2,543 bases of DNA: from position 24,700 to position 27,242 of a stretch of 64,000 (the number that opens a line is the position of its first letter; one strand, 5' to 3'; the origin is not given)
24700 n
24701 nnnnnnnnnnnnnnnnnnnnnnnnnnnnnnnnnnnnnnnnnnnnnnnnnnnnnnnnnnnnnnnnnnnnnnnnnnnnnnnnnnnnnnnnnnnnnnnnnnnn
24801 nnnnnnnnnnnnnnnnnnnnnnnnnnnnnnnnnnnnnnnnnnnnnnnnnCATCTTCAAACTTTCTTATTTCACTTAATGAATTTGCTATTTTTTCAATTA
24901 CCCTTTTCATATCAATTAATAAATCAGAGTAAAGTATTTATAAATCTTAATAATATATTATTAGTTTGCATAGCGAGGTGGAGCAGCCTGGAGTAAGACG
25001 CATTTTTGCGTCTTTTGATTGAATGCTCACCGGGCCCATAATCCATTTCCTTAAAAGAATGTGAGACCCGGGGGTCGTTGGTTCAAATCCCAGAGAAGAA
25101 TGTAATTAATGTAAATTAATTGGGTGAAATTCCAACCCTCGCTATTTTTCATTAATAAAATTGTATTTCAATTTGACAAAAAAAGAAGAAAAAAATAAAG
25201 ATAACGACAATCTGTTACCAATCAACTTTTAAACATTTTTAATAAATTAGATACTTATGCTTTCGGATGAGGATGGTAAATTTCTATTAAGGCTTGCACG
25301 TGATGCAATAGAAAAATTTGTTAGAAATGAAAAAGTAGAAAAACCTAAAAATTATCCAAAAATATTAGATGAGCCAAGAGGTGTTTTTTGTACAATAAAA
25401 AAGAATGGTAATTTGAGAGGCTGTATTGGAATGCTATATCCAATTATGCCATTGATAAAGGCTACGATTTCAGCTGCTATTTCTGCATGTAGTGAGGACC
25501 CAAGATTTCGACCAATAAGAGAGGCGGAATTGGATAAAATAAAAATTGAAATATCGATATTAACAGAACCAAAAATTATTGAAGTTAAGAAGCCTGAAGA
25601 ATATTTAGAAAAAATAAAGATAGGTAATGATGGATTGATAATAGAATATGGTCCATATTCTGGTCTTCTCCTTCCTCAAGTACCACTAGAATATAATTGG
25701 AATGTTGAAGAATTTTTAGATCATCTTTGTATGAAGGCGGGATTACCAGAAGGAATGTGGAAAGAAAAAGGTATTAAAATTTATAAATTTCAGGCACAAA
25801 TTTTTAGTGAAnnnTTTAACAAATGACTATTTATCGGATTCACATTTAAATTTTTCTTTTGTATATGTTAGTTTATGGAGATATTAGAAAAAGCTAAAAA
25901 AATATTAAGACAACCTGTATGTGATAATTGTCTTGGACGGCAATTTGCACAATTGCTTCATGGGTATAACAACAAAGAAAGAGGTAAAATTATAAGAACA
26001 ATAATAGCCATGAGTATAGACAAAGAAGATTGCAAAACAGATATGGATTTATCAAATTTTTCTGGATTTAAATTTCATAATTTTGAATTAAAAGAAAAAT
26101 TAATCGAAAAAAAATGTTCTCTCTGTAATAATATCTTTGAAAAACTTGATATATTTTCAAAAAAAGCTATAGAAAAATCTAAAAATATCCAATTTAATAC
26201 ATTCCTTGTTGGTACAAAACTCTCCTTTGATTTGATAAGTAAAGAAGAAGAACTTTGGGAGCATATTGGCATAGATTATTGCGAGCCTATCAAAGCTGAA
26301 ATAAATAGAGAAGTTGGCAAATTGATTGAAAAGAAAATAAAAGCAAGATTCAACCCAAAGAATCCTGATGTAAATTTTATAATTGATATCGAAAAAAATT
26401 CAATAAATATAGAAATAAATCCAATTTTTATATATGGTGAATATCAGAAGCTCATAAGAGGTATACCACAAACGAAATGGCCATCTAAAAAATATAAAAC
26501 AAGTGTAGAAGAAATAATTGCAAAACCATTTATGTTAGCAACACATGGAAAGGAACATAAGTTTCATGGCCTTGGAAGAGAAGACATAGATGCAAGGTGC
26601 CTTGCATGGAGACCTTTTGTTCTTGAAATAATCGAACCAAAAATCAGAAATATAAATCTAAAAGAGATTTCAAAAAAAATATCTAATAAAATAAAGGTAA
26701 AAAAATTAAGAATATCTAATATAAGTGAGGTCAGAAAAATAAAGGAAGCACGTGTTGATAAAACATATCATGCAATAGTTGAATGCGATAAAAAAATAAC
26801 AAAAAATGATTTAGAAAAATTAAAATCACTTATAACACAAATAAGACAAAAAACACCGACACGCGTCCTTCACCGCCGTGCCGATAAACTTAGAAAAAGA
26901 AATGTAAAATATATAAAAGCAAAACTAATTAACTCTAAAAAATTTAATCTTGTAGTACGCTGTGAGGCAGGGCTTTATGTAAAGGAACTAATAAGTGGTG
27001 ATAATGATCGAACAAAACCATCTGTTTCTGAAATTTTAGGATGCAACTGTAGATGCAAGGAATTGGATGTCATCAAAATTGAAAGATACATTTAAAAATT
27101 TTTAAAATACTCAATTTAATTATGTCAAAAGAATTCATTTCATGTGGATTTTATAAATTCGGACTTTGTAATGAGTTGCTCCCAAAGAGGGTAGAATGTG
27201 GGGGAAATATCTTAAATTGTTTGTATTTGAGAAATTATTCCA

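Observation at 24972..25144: Initiator tRNA-Met split by three insertions (D-loop, canonical 37/38, T-arm) and apparently carrying C33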

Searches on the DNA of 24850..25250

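Call 5: search_rna_families(source=window, start=24850, end=25250, threshold=evalue, max_evalue=10, show_alignments=3)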
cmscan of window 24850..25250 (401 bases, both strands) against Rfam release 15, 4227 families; matches with E-value up to 10: 4.
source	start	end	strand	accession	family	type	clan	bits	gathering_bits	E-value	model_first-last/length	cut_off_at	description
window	25050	25185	-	RF02070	STnc300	Gene; sRNA;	-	22.5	80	0.98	1-159/159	no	Salmonella enterica sRNA STnc300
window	24914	24991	+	RF02896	S774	Gene; sRNA;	-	18.6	48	7.4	1-95/95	no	Staphylococcus sRNA 774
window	25024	25079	+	RF02853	Ysr201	Gene; sRNA;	-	15.8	62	2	1-70/70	no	Yersinia sRNA 201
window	25218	25250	-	RF02548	Oskar_OES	Cis-reg;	-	15.3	46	9.6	35-67/67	5'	Oocyte entry signal (OES) from oskar mRNA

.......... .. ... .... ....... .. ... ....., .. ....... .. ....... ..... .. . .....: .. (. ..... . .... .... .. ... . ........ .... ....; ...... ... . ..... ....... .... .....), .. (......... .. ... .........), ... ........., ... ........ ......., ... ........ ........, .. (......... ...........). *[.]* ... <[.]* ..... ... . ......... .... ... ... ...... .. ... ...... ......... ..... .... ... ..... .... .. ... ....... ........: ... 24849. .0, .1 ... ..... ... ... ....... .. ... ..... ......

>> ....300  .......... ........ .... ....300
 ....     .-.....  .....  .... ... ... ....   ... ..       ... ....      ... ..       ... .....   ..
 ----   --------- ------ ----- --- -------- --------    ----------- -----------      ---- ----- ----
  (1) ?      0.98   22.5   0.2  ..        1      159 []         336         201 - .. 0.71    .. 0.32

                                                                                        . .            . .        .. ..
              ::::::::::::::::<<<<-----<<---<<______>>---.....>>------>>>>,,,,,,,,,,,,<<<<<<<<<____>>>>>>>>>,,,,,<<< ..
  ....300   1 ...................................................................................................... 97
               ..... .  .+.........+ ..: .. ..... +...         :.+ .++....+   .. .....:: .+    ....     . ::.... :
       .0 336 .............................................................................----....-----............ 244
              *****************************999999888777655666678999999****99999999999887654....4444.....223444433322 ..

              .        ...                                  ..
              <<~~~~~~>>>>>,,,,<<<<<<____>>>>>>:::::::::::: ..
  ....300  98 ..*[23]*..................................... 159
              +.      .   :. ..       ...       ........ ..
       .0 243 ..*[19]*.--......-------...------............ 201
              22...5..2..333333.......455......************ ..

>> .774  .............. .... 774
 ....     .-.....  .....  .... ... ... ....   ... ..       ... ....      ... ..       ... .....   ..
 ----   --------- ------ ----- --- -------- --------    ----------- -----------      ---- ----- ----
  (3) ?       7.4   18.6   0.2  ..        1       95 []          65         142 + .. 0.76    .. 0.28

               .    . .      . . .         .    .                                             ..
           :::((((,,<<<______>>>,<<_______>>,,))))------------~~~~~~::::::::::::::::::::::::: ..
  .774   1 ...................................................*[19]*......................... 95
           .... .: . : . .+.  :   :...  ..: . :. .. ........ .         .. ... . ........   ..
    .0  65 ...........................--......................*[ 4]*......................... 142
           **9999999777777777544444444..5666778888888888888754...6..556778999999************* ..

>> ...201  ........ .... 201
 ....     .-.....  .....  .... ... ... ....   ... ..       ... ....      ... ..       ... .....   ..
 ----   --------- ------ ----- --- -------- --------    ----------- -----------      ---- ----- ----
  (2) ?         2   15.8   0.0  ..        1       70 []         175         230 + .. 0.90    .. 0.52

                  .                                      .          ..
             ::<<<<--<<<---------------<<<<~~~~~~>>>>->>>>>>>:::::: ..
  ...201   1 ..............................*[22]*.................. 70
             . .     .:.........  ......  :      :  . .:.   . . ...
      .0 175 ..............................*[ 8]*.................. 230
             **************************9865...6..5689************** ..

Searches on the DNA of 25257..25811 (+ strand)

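Call 63: search_rna_families(sources=[L007, L009, L147, L148, L149, L150, L146, L008, L020], threshold=gathering)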
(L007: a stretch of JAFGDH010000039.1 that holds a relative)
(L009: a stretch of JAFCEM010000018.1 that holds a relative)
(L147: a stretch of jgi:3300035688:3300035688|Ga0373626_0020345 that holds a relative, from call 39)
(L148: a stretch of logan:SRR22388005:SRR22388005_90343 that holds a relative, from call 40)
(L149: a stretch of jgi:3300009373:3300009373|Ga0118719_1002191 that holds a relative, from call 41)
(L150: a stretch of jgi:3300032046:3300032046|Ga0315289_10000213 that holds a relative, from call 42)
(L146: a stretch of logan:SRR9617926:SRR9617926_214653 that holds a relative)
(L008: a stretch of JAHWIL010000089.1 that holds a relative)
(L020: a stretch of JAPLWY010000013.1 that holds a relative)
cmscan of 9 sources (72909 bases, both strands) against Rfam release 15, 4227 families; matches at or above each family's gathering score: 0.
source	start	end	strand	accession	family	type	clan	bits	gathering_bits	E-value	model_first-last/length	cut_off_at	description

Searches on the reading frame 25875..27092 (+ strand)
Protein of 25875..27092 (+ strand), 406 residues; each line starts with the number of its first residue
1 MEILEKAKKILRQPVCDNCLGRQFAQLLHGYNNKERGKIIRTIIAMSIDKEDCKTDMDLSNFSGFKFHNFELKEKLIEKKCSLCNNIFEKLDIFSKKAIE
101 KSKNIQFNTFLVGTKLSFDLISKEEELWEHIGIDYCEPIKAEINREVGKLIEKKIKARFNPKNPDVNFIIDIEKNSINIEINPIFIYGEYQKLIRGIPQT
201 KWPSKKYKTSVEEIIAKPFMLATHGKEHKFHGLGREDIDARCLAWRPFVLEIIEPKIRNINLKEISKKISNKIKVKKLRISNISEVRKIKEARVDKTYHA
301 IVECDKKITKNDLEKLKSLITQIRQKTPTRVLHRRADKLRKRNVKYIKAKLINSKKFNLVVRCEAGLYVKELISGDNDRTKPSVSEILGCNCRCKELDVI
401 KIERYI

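Call 16: search_protein_families(library=ncbifam, proteins=[window:25875-27092:+], max_evalue=0.00001)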
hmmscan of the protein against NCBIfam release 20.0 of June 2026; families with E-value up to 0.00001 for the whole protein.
window:25875-27092:+ (406 aa): 3 families
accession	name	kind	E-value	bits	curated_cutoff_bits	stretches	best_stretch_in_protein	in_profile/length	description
TIGR01213.2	pseudo_Pus10arc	equivalog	2.3e-132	441.7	200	1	8-403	5-402/402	tRNA pseudouridine(54/55) synthase Pus10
NF011139.0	PRK14554.1-5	equivalog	1.7e-29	102.8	428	1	2-287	7-287/360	pseudouridylate synthase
NF003280.0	PRK04270.1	equivalog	1.4e-06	27.3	242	1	294-374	91-170/323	RNA-guided pseudouridylation complex pseudouridine synthase subunit Cbf5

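Call 38: find_homologous_proteins(query=window:25875-27092:+, max_evalue=1e-20)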
Query window:25875-27092:+ (406 aa): 5924 proteins with E <= 1e-20 among 8000 candidates; the best 120 are listed.
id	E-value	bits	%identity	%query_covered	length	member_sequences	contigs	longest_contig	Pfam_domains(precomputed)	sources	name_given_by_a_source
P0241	1.1e-263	892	100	100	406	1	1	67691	PF22023.2,PF21238.3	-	-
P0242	5.8e-194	662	71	100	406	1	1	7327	PF22023.2,PF21238.3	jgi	jgi:tRNA pseudouridine synthase 10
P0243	6.5e-186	636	69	100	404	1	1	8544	PF22023.2,PF21238.3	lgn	-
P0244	3.0e-185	634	70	99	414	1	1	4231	PF22023.2,PF21238.3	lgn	-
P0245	2.8e-184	630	67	100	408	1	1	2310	PF22023.2,PF21238.3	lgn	-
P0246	6.3e-181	619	69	100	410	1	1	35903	PF22023.2,PF21238.3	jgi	-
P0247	1.7e-180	618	67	99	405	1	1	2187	PF22023.2,PF21238.3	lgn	-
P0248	3.6e-180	617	68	99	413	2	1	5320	PF22023.2,PF21238.3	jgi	-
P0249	1.4e-179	615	68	99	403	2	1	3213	PF22023.2,PF21238.3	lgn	-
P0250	2.5e-179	614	66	100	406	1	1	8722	PF22023.2,PF21238.3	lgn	-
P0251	6.4e-179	613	67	99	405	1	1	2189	PF22023.2,PF21238.3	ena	-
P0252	3.7e-178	610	66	99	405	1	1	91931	PF22023.2,PF21238.3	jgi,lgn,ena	-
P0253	1.7e-177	608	66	100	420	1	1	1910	PF22023.2,PF21238.3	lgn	-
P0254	2.6e-177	608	69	100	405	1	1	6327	PF22023.2,PF21238.3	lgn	-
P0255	2.9e-176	604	66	100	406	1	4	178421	PF22023.2,PF21238.3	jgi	jgi:tRNA pseudouridine synthase 10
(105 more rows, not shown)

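Call 39: find_encoding_contigs(protein=P0242, flank=5000, max_places=2)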
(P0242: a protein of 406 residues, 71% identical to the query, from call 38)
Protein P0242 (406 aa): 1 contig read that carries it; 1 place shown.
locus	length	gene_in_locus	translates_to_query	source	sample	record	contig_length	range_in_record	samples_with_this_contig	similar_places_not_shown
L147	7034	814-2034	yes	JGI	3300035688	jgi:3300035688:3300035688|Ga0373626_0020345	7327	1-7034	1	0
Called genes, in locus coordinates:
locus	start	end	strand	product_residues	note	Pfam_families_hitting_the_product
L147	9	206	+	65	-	-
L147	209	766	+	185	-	PF01871:AMMECR1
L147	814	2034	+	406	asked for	PF22023:Pus10_THUMP_arc, PF21238:Pus10_C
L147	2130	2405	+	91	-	PF01157:Ribosomal_L21e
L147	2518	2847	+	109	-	PF03874:RNA_pol_Rpb4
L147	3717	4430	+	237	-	PF10584:Proteasome_A_N, PF00227:Proteasome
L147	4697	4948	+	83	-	PF15919:HicB_lk_antitox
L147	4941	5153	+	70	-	PF07927:HicA_toxin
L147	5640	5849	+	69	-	PF21748:UPF0150 (weak), PF15919:HicB_lk_antitox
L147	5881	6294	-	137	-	PF01850:PIN, PF13470:PIN_3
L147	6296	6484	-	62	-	-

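Call 40: find_encoding_contigs(protein=P0243, flank=5000, max_places=2)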
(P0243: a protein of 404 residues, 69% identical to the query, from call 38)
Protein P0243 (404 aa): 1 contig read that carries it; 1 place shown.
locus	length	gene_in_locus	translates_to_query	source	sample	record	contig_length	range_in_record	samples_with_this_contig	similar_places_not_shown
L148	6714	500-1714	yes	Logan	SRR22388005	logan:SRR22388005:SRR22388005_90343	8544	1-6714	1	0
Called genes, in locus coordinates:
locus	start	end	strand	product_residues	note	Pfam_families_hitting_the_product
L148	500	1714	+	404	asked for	PF22023:Pus10_THUMP_arc, PF21238:Pus10_C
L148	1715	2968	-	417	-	PF01935:DUF87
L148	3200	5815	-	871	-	PF00690:Cation_ATPase_N, PF00122:E1-E2_ATPase, PF00702:Hydrolase, PF13246:Cation_ATPase, PF12710:HAD (weak), PF08282:Hydrolase_3 (faint), PF00689:Cation_ATPase_C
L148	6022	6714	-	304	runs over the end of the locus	PF23023:Anti-Pycsar_Apyc1, PF00753:Lactamase_B, PF13691:Lactamase_B_4, PF12706:Lactamase_B_2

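Call 41: find_encoding_contigs(protein=P0246, flank=5000, max_places=2)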
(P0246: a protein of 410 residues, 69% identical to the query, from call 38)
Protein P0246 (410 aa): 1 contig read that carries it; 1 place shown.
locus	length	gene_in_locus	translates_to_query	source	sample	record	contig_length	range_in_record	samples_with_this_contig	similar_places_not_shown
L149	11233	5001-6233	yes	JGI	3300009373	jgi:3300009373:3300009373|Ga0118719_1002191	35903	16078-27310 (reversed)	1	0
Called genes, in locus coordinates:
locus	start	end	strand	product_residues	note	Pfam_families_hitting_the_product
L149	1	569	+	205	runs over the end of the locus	PF01092:Ribosomal_S6e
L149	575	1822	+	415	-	PF00009:GTP_EFTU, PF09173:eIF2_C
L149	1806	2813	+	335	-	PF01946:Thi4 (faint), PF00890:FAD_binding_2 (faint), PF01134:GIDA (faint), PF01266:DAO (faint), PF03486:HI0933_like (faint), PF07992:Pyr_redox_2, PF13738:Pyr_redox_3, PF00070:Pyr_redox, +2 more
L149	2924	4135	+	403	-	PF00266:Aminotran_5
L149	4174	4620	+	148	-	-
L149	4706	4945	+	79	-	PF00462:Glutaredoxin, PF05768:Glrx-like (weak), PF13192:Thioredoxin_3 (weak), PF13417:GST_N_3 (weak)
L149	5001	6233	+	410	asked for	PF22023:Pus10_THUMP_arc, PF21238:Pus10_C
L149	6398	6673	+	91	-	PF01157:Ribosomal_L21e, PF26460:DUF8139 (faint)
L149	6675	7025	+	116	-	PF03874:RNA_pol_Rpb4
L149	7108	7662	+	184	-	PF04919:DUF655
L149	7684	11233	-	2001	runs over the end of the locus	-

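Call 42: find_encoding_contigs(protein=P0252, flank=5000, max_places=2)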
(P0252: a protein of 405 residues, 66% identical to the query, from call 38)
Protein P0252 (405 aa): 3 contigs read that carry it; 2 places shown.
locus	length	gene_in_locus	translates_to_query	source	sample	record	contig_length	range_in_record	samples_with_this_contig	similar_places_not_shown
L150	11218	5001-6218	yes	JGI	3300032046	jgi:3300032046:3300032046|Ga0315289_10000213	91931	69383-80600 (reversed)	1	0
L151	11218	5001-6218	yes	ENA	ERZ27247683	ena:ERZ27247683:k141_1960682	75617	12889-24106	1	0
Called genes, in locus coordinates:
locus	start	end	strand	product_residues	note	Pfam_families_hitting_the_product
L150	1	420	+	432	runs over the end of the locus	PF00009:GTP_EFTU, PF09173:eIF2_C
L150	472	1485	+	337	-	PF01946:Thi4 (faint), PF00890:FAD_binding_2 (weak), PF01134:GIDA (faint), PF01266:DAO (faint), PF03486:HI0933_like (faint), PF07992:Pyr_redox_2, PF13738:Pyr_redox_3, PF00070:Pyr_redox, +3 more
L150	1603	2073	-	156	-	-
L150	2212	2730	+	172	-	PF14512:TM1586_NiRdase (weak), PF00881:Nitroreductase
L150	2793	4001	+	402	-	PF00266:Aminotran_5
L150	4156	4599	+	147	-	-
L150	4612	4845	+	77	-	PF00462:Glutaredoxin, PF05768:Glrx-like (weak), PF13192:Thioredoxin_3, PF13417:GST_N_3 (weak)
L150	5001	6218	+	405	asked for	PF22023:Pus10_THUMP_arc, PF21238:Pus10_C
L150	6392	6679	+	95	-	PF01157:Ribosomal_L21e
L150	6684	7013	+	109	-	PF03874:RNA_pol_Rpb4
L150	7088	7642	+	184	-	PF04919:DUF655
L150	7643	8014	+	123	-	-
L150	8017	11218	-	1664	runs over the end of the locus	PF17957:Big_7 (weak), PF19077:Big_13 (faint)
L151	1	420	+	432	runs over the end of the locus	PF00009:GTP_EFTU, PF09173:eIF2_C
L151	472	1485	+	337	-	PF01946:Thi4 (faint), PF00890:FAD_binding_2 (weak), PF01134:GIDA (faint), PF01266:DAO (faint), PF03486:HI0933_like (faint), PF07992:Pyr_redox_2, PF13738:Pyr_redox_3, PF00070:Pyr_redox, +3 more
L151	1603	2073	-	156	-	-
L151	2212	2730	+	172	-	PF14512:TM1586_NiRdase (weak), PF00881:Nitroreductase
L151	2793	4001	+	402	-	PF00266:Aminotran_5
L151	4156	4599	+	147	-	-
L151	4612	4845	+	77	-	PF00462:Glutaredoxin, PF05768:Glrx-like (weak), PF13192:Thioredoxin_3, PF13417:GST_N_3 (weak)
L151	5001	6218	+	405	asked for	PF22023:Pus10_THUMP_arc, PF21238:Pus10_C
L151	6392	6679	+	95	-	PF01157:Ribosomal_L21e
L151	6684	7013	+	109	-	PF03874:RNA_pol_Rpb4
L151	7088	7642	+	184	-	PF04919:DUF655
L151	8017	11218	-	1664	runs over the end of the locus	PF17957:Big_7 (weak), PF19077:Big_13 (faint)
